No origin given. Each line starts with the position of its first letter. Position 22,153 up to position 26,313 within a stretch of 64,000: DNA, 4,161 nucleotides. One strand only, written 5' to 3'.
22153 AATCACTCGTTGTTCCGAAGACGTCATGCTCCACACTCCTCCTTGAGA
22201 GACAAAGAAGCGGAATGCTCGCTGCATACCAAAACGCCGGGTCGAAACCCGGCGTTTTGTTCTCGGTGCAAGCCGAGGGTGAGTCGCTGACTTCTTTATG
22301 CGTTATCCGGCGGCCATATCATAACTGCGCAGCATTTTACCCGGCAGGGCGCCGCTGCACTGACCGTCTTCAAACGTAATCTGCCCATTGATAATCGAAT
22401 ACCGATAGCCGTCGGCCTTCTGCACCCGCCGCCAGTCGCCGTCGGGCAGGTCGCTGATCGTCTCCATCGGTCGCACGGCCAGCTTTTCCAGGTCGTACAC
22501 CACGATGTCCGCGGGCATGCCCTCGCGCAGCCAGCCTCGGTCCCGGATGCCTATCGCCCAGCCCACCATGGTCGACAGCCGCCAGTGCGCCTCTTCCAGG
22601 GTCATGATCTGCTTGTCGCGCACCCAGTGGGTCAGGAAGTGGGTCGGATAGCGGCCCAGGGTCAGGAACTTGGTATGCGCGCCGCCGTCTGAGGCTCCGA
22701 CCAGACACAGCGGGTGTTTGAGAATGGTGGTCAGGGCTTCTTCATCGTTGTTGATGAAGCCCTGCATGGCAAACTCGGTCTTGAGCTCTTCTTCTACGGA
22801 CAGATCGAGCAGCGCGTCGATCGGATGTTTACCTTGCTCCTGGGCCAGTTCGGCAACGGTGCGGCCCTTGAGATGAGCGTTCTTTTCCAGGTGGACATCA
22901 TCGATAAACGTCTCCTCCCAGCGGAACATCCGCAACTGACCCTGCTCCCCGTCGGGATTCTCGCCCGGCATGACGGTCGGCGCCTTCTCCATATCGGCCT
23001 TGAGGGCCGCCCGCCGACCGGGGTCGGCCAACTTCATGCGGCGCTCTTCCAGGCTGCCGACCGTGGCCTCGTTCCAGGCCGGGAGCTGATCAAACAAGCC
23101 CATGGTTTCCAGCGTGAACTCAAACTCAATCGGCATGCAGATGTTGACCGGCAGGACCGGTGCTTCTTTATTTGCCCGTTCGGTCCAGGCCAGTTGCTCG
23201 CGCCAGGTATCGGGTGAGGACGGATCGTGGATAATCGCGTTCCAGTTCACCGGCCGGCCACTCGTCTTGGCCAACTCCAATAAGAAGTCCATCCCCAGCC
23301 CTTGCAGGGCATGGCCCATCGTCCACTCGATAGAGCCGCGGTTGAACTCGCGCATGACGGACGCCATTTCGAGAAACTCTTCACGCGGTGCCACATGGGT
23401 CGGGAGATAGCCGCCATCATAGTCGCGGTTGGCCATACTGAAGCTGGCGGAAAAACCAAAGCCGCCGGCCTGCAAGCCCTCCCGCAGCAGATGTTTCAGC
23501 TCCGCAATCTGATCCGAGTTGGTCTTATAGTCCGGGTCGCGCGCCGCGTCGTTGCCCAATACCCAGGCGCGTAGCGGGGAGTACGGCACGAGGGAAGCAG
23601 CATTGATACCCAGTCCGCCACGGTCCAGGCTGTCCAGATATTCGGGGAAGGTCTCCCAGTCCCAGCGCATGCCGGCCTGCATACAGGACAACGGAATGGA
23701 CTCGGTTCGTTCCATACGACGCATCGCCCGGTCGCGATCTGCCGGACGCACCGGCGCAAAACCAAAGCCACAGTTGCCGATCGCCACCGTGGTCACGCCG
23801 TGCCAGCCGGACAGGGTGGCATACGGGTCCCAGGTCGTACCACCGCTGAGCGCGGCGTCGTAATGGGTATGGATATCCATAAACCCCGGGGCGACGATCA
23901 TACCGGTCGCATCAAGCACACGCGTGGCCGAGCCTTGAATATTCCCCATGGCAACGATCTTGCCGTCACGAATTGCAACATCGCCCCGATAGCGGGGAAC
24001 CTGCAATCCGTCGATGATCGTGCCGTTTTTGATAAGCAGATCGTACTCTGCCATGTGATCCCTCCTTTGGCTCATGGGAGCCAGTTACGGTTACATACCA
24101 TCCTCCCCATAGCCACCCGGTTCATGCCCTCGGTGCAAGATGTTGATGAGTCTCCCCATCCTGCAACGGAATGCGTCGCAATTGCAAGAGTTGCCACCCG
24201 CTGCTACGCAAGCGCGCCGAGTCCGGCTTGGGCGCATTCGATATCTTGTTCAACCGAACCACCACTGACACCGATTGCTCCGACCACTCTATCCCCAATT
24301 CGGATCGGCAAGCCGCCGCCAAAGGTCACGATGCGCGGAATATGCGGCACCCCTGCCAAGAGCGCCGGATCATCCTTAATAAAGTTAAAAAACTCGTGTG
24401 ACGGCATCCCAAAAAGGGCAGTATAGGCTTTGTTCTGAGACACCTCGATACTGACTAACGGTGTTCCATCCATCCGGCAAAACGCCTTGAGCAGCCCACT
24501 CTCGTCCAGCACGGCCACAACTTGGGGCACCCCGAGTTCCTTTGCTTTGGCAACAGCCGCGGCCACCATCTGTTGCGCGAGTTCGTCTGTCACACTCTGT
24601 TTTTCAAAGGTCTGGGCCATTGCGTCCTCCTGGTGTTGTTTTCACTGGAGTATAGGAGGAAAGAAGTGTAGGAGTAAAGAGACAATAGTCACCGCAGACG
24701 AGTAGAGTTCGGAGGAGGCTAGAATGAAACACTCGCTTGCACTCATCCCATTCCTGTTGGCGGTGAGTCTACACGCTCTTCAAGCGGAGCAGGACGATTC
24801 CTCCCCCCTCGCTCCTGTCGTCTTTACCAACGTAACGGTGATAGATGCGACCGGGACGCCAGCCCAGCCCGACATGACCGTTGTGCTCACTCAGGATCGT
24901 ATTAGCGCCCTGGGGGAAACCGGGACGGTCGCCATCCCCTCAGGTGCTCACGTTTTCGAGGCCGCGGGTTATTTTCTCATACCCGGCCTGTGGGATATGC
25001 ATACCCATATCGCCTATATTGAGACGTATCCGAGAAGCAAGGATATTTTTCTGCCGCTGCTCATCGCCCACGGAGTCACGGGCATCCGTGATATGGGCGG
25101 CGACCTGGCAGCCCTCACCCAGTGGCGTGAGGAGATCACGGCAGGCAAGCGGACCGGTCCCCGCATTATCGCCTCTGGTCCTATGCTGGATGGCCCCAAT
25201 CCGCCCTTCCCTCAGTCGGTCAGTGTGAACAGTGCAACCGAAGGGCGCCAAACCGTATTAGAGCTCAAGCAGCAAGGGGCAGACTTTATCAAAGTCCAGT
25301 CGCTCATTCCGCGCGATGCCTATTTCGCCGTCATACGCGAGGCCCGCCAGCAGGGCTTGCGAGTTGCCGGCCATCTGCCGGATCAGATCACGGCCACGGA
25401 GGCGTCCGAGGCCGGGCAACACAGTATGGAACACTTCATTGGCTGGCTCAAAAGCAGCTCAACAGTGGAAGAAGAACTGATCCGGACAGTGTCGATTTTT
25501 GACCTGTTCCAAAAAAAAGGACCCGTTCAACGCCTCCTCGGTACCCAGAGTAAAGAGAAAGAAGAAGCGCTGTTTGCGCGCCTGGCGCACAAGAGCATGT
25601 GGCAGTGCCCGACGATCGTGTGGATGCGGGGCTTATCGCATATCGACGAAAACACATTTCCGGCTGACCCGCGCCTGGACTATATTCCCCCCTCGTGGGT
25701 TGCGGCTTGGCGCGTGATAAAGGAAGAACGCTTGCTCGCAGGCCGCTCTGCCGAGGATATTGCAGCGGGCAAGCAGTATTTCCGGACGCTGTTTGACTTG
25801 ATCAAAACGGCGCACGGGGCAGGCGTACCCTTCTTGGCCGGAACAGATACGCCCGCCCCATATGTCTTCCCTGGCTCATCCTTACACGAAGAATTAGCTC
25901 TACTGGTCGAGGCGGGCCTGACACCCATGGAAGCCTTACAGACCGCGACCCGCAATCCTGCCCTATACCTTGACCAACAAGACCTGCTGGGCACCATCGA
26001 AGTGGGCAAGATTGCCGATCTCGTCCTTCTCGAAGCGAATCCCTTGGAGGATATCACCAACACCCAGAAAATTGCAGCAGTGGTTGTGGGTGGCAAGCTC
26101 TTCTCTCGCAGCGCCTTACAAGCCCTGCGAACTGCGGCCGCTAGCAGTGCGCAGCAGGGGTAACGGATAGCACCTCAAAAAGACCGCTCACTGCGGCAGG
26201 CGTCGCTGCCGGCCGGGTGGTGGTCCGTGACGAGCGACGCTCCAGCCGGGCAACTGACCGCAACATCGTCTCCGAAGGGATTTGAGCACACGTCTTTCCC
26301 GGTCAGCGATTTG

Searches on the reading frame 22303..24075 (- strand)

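Call 27: search_protein_families(library=pfam, proteins=[window:22303-24075:-], max_evalue=0.00001)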
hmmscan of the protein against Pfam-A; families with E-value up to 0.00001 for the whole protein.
window:22303-24075:- (590 aa): 1 family
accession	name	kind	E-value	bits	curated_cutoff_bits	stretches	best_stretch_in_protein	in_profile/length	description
PF07969.17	Amidohydro_3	-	2.7e-28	100.1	29.7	1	52-568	1-472/472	Amidohydrolase family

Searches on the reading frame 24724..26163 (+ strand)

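Call 27: search_protein_families(library=pfam, proteins=[window:24724-26163:+], max_evalue=0.00001)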
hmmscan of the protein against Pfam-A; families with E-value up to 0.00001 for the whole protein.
window:24724-26163:+ (479 aa): 2 families
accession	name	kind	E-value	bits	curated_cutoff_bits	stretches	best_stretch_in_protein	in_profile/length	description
PF01979.26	Amidohydro_1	-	4.4e-25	89.1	25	1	84-459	1-344/345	Amidohydrolase family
PF07969.17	Amidohydro_3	-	7.8e-14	52.4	29.7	1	353-458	353-469/472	Amidohydrolase family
